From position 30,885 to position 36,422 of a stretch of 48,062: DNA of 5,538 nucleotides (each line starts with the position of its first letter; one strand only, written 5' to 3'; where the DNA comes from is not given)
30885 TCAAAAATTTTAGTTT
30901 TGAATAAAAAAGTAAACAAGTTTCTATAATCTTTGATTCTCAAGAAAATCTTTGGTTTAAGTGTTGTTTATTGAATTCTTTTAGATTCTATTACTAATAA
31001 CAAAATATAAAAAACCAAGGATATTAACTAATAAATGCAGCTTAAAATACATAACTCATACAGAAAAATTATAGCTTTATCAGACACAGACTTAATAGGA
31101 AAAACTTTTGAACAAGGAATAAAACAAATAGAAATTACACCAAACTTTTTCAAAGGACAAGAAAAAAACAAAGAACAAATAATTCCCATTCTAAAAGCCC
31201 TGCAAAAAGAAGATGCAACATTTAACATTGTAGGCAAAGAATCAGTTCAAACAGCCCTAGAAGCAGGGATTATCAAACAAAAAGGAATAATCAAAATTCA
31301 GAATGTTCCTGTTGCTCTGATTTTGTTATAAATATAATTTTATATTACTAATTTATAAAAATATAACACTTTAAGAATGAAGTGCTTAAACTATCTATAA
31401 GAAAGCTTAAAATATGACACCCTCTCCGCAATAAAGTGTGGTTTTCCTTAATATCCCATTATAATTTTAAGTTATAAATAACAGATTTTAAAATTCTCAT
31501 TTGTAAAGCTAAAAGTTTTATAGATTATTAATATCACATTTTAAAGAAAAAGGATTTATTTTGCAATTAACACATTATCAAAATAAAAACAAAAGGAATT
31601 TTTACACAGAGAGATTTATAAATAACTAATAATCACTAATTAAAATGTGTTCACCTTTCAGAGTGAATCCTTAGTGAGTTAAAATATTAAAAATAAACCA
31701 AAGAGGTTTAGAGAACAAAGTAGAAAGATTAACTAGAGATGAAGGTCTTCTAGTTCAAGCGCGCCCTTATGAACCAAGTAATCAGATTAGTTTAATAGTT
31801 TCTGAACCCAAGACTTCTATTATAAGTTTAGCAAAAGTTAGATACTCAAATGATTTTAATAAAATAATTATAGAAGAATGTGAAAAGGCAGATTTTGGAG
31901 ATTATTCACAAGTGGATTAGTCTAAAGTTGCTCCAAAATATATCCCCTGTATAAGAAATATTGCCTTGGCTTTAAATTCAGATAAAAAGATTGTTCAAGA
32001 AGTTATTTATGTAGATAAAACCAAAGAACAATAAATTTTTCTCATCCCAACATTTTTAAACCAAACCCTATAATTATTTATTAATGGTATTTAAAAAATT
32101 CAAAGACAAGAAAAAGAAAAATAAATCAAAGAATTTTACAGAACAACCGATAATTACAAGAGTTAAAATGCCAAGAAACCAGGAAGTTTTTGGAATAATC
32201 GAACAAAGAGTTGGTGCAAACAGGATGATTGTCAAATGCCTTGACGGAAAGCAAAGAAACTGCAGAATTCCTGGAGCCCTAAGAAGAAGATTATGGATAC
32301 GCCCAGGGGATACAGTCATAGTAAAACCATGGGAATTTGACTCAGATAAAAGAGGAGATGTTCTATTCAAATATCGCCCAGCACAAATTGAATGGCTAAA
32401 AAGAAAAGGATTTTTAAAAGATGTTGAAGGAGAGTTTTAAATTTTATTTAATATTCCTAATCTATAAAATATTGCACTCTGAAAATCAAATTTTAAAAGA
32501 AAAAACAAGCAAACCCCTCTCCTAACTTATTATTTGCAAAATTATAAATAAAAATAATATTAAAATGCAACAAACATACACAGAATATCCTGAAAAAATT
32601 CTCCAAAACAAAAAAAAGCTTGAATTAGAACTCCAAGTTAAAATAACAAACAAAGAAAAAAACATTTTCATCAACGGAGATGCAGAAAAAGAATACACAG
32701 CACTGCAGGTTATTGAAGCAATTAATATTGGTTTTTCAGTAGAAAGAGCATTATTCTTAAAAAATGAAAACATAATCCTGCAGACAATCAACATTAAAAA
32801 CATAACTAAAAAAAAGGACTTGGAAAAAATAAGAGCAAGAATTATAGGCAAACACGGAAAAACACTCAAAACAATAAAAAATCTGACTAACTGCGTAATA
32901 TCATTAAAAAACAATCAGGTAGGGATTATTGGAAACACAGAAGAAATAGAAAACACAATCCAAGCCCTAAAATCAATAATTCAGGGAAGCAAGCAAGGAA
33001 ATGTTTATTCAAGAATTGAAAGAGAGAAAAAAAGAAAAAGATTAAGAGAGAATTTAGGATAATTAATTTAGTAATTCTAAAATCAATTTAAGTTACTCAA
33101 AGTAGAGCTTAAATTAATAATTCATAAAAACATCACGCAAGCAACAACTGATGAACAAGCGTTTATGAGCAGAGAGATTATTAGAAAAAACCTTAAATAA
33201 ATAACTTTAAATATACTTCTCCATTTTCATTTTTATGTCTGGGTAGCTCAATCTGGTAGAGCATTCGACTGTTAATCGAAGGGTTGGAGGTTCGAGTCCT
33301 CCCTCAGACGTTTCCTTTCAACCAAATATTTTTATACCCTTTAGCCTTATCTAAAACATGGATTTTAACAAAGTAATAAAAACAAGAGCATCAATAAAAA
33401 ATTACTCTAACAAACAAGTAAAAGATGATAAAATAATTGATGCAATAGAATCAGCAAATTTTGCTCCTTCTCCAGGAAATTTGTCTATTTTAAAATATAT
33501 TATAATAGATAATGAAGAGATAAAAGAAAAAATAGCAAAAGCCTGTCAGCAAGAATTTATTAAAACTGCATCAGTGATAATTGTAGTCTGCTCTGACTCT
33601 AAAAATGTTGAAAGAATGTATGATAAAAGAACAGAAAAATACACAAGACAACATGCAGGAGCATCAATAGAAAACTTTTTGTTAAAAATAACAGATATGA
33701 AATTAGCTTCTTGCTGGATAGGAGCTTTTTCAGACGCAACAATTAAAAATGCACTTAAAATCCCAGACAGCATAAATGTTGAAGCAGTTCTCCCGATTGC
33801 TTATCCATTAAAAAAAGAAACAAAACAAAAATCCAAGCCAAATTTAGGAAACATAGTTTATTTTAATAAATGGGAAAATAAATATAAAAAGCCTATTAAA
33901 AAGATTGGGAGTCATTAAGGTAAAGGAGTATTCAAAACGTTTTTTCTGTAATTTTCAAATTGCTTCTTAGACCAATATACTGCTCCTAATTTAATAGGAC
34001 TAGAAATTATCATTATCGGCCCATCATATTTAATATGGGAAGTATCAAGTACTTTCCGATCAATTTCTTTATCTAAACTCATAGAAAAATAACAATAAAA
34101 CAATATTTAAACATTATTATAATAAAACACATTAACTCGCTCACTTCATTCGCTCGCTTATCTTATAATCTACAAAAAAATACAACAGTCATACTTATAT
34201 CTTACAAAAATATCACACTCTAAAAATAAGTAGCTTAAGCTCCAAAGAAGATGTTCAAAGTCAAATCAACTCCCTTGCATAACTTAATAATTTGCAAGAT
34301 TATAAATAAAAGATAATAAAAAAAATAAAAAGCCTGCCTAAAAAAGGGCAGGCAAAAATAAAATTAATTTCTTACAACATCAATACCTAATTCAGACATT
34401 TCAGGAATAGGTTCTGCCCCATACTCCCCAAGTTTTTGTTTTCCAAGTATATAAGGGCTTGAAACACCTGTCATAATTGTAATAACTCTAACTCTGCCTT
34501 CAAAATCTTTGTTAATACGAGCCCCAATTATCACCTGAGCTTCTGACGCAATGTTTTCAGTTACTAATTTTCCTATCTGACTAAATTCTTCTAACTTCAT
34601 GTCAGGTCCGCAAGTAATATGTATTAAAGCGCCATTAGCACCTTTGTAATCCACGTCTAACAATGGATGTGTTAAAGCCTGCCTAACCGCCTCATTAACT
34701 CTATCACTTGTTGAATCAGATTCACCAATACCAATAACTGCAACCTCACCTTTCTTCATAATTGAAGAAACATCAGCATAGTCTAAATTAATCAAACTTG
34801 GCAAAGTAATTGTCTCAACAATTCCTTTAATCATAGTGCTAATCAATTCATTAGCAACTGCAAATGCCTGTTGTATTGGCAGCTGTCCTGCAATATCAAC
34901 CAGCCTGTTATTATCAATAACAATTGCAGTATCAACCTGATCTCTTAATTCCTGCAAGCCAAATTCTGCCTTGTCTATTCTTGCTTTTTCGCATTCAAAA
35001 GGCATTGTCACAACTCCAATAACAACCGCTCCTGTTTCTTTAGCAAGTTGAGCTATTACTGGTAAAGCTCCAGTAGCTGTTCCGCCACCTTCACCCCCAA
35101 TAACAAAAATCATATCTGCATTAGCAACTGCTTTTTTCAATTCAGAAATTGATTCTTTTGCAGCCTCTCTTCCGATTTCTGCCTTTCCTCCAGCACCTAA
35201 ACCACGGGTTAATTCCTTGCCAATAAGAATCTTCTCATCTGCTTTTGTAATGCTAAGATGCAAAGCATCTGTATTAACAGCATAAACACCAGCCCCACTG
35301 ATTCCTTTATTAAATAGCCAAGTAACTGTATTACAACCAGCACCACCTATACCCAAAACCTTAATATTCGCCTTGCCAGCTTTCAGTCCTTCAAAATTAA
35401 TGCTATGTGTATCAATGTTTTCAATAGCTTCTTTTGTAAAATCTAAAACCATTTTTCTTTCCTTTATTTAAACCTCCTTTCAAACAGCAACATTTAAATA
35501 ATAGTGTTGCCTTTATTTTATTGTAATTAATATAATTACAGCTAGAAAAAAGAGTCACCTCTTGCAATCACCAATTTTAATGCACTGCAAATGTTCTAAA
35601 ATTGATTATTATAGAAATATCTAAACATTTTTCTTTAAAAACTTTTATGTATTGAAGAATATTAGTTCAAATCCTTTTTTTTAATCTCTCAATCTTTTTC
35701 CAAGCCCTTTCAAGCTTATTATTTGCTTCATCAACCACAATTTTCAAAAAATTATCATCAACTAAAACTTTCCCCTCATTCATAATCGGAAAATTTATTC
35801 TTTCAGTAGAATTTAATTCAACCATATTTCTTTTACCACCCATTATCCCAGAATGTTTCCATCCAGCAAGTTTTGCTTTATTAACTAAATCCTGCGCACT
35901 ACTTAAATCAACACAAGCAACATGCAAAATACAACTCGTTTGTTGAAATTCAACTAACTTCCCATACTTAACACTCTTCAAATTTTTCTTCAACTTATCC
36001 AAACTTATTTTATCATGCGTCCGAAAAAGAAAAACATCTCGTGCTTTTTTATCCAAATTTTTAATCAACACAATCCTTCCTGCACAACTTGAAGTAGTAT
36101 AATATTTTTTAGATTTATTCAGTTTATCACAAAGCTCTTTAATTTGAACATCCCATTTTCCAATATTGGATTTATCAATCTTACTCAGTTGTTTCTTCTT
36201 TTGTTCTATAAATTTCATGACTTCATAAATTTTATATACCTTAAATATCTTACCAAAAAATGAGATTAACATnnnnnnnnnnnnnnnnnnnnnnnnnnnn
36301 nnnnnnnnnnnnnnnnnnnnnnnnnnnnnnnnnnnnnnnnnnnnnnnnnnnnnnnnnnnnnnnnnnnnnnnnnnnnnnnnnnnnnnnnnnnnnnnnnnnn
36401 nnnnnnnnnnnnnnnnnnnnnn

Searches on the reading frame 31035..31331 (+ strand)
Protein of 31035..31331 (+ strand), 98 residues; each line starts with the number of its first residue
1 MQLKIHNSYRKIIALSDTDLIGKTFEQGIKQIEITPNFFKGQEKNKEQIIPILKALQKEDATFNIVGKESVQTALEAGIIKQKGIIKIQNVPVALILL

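Call 46: search_protein_families(library=pfam, proteins=[window:31035-31331:+], max_evalue=0.001)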
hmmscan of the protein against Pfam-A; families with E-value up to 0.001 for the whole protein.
window:31035-31331:+ (98 aa): 1 family
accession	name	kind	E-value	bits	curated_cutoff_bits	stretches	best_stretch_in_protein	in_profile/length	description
PF04242.18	DUF424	-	4.1e-16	59.5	25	1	10-96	6-89/92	Protein of unknown function (DUF424)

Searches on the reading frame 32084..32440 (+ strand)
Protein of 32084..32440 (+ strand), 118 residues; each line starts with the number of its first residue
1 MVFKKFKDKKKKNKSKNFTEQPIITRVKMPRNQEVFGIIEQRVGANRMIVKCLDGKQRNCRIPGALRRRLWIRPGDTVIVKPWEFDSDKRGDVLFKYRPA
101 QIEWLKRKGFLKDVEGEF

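Call 46: search_protein_families(library=pfam, proteins=[window:32084-32440:+], max_evalue=0.001)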
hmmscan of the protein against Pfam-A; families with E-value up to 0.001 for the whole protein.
window:32084-32440:+ (118 aa): 1 family
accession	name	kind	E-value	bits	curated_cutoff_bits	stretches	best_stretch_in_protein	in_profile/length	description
PF01176.25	eIF-1a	-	1.3e-18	66.8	30.2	1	34-95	2-63/64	Translation initiation factor 1A / IF-1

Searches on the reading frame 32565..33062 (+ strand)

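Call 46: search_protein_families(library=pfam, proteins=[window:32565-33062:+], max_evalue=0.001)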
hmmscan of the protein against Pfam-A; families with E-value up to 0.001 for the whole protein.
window:32565-33062:+ (165 aa): 5 families
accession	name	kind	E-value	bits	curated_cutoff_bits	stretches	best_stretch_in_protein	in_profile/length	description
PF21800.4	KH_KRR1_2nd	-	8.6e-11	42.1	27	1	73-134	4-66/91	KRR1 small subunit processome component, second KH domain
PF22891.2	KH_PNO1_2nd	-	1.4e-06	28.8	27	1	73-151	3-83/90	Eukaryotic type KH-domain (KH-domain type I) (327.11.2)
PF00013.35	KH_1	-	1.4e-05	25.2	21.5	1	91-135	12-64/66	KH domain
PF13083.13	KH_KhpA-B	-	0.00015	22.1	32.1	1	91-119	41-69/73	KhpA/KhpB, KH domain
PF22675.2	KH-I_KHDC4-BBP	-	0.00021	21.5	30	1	89-143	7-60/76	KHDC4/BBP-like, KH-domain type I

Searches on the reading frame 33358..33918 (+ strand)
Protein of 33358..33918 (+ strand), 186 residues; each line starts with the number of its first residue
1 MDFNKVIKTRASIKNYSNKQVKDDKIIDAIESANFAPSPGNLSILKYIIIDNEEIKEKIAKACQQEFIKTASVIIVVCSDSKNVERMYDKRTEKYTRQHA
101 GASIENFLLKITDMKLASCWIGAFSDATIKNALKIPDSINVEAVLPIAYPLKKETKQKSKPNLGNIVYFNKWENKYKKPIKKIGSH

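Call 46: search_protein_families(library=pfam, proteins=[window:33358-33918:+], max_evalue=0.001)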
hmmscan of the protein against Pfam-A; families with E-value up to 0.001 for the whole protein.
window:33358-33918:+ (186 aa): 2 families
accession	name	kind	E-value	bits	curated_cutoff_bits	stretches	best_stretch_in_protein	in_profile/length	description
PF00881.29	Nitroreductase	-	6.6e-24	85.4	23.5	2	62-149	81-167/167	Nitroreductase family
PF14512.11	TM1586_NiRdase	-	1.3e-09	38.5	27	1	4-170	3-152/215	Putative TM nitroreductase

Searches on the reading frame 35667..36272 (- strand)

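Call 46: search_protein_families(library=pfam, proteins=[window:35667-36272:-], max_evalue=0.001)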
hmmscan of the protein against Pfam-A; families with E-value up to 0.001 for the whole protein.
window:35667-36272:- (201 aa): 1 family
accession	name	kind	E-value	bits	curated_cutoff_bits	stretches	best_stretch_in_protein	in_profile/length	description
PF02676.19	TYW3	-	3.6e-40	138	27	1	24-201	2-209/211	Methyltransferase TYW3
